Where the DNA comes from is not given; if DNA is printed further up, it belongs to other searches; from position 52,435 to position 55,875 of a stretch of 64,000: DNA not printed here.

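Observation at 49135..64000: Cluster of four giant GT-C-like membrane proteins with a flippase-like protein and an AsnB-type amidotransferase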

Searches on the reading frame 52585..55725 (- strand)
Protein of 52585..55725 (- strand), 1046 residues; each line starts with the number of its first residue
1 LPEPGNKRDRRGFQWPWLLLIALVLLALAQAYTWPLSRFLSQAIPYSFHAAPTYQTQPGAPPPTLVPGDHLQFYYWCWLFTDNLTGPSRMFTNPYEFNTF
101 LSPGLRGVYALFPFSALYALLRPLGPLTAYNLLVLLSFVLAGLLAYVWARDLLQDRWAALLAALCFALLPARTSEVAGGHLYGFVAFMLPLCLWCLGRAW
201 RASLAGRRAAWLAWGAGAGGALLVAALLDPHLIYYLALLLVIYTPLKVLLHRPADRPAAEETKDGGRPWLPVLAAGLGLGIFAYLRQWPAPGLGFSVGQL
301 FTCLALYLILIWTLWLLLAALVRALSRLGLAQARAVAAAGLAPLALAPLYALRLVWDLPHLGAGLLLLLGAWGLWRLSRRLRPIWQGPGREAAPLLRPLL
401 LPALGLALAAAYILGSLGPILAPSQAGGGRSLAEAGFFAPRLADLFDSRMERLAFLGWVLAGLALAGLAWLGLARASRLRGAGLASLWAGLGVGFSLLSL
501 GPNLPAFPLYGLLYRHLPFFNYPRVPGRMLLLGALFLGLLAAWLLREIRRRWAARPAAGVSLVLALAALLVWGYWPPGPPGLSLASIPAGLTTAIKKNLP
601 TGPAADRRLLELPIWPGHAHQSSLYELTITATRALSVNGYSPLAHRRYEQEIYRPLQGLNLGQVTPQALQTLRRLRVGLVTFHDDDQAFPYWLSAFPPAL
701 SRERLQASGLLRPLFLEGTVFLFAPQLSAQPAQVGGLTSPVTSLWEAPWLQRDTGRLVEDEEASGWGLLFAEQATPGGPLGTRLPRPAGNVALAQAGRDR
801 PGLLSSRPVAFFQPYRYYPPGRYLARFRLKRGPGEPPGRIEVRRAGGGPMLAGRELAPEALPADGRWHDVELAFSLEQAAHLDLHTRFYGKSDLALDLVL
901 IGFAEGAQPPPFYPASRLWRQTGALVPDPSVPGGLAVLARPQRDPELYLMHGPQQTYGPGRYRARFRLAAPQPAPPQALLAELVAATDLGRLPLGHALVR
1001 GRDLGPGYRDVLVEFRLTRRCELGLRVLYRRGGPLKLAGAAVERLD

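Call 4: search_protein_families(library=pfam, proteins=[window:52585-55725:-], max_evalue=0.1)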
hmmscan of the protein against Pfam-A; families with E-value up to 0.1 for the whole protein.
window:52585-55725:- (1046 aa): 0 families

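Call 5: search_protein_families(library=ncbifam, proteins=[window:52585-55725:-], max_evalue=0.1)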
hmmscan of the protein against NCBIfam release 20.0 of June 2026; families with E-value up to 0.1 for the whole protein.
window:52585-55725:- (1046 aa): 0 families
